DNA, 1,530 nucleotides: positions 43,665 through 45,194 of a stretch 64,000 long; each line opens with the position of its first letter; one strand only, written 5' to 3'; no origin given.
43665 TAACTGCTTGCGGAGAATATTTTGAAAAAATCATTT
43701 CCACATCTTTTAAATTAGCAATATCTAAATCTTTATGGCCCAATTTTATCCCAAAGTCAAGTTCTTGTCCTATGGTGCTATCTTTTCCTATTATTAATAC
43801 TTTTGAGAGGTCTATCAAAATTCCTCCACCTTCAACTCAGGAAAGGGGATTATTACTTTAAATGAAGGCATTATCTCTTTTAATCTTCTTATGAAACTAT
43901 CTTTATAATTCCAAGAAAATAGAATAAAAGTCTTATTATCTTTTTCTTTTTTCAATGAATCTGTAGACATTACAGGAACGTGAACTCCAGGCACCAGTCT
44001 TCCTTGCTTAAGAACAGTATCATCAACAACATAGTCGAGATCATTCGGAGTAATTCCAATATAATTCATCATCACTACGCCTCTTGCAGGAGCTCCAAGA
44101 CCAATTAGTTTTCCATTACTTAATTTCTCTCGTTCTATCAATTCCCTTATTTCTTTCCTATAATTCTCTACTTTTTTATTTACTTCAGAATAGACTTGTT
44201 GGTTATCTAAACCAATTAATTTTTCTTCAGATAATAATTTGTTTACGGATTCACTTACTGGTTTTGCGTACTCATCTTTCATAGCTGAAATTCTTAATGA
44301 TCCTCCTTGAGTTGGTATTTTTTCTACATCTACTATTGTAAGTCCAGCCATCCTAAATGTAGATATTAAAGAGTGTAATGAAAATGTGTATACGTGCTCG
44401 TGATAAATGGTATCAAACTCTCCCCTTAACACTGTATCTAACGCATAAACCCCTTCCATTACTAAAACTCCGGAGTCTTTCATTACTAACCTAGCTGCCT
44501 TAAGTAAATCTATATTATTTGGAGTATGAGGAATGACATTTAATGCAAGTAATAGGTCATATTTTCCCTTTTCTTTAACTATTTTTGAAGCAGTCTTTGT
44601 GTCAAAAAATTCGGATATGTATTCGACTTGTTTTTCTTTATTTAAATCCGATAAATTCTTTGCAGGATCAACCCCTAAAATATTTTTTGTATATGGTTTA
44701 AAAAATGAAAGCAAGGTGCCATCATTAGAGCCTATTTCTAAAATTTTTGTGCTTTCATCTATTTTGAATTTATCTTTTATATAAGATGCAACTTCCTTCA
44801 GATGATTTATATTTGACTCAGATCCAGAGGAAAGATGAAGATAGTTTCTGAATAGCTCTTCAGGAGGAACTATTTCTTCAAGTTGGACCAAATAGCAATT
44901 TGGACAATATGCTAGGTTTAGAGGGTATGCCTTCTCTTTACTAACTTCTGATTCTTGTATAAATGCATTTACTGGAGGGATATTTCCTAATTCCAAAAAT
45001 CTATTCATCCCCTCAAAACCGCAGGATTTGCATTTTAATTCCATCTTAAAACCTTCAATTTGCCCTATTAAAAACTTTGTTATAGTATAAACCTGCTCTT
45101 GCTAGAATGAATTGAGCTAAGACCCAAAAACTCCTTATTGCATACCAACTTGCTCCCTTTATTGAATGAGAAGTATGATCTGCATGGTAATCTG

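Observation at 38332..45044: Two paralogous zinc-ribbon NDP-hexose C-methyltransferase-family genes in an archaeal glycan locus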

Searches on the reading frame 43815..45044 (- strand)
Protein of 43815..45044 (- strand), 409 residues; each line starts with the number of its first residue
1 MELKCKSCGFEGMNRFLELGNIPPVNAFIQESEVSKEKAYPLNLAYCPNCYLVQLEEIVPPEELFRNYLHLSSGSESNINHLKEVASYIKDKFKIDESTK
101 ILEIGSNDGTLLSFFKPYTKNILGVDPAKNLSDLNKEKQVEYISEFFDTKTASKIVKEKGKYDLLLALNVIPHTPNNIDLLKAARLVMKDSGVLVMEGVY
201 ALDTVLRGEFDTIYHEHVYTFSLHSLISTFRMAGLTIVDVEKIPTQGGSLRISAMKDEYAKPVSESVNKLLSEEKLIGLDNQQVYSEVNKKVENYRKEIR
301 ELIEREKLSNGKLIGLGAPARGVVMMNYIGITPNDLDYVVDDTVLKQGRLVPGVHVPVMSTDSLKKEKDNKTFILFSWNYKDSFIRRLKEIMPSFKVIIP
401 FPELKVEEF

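Call 5: search_protein_families(library=pfam, proteins=[window:43815-45044:-], max_evalue=0.01)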
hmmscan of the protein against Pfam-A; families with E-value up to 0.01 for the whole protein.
window:43815-45044:- (409 aa): 6 families
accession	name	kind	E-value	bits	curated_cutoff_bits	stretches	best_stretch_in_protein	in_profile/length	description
PF08484.17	Methyltransf_14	-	2.2e-38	132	23.5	1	244-402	1-160/160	C-methyltransferase C-terminal domain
PF08421.16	Methyltransf_13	-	1.8e-18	66.9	31.3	1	5-65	1-62/62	Putative zinc binding domain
PF13489.12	Methyltransf_23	-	2.1e-14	54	27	1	94-239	19-163/164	Methyltransferase domain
PF08242.18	Methyltransf_12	-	6.4e-10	40.1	30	1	102-194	1-98/98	Methyltransferase domain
PF08241.18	Methyltransf_11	-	2e-05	25.6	21.2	1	102-196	1-95/95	Methyltransferase domain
PF13649.12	Methyltransf_25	-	0.0008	20.5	27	1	101-192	1-97/97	Methyltransferase domain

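Call 13: search_protein_families(library=ncbifam, proteins=[window:43815-45044:-], max_evalue=0.001)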
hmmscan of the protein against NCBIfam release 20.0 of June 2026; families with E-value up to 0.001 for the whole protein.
window:43815-45044:- (409 aa): 2 families
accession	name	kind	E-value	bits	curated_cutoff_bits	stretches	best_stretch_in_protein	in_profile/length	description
TIGR01983.1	UbiG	equivalog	1e-05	25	102.95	1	90-196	38-151/228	bifunctional 2-polyprenyl-6-hydroxyphenol methylase/3-demethylubiquinol 3-O-methyltransferase UbiG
TIGR04345.1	ovoA_Cterm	equivalog_domain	0.00045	19.8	170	0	148-202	121-175/242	putative 4-mercaptohistidine N1-methyltransferase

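Call 15: search_solved_structures(query=window:43815-45044:-, max_evalue=0.001, show_alignments=2)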
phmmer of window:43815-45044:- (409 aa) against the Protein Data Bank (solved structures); distinct sequences matched with E-value up to 0.001: 10.
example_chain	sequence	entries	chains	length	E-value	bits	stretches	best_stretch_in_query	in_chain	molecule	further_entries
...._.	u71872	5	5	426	7.5e-69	235.6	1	4-402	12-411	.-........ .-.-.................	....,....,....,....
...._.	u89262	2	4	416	2.1e-55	191.3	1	4-405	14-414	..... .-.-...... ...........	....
5t6b_A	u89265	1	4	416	7.1e-54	186.3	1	4-392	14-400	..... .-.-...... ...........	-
3ndi_A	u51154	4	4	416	7.9e-50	173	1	4-392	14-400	Methyltransferase | TcaB9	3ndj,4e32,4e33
4e31_A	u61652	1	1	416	1.6e-49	172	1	4-392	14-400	TcaB9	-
4e2y_A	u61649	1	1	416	2.1e-49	171.6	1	4-392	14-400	TcaB9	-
4e2x_A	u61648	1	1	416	2.8e-49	171.2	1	4-392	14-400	TcaB9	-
4e2w_A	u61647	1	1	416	7.4e-49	169.8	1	4-392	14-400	TcaB9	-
4e2z_A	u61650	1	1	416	7.5e-49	169.8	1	4-392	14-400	TcaB9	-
4e30_A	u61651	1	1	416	1.9e-48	168.4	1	4-392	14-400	TcaB9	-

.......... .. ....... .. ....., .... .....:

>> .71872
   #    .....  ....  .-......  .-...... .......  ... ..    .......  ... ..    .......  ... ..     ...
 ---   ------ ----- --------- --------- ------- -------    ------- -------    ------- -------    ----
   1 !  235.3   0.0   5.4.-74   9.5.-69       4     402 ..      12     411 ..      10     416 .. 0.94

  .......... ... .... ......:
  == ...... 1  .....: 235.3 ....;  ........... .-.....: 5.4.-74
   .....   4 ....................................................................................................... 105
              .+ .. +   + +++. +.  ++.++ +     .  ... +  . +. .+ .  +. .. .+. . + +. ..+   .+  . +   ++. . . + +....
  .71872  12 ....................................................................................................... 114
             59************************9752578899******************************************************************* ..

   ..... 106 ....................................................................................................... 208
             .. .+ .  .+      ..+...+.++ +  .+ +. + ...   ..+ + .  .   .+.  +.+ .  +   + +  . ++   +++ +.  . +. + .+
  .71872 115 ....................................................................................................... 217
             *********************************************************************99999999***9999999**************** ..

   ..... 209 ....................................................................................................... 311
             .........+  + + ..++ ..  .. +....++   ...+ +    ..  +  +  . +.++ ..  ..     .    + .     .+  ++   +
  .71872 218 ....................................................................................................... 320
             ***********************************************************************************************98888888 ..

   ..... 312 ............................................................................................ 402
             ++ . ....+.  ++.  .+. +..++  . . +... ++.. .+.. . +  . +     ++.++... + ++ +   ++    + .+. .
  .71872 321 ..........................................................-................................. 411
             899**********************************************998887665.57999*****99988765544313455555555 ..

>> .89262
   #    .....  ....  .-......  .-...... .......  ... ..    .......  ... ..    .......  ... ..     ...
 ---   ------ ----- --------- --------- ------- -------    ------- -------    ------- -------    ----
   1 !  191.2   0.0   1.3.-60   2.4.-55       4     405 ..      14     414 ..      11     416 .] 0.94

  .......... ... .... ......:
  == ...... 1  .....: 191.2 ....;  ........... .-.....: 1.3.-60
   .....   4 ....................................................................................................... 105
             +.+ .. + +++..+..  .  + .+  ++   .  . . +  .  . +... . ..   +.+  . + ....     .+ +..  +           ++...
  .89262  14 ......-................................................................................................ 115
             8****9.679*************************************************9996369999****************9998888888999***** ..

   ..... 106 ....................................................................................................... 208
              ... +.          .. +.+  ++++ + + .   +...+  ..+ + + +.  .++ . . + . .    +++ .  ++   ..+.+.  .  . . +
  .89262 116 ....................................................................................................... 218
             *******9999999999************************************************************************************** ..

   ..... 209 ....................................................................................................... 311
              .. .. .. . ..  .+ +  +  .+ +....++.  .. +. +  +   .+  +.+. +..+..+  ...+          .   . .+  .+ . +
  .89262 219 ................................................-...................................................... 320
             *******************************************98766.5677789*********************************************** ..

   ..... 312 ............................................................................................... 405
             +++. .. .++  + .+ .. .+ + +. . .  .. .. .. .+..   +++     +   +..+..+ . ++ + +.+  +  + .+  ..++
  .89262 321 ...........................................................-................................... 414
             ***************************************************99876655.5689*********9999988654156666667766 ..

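Call 32: find_related_loci(query=window:43815-45044:-, collection=metagenome_contigs, flank=8000)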
Query window:43815-45044:- (409 aa) in metagenome_contigs; peptide patterns used: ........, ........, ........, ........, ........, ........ (x = any residue, [..] = any of these).
246 stretches matched a pattern; 1 encode a relative of the query (tblastn E <= 1e-3); 1 distinct loci.
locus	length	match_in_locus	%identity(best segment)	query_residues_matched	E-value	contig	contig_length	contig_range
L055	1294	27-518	30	239-404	4e-22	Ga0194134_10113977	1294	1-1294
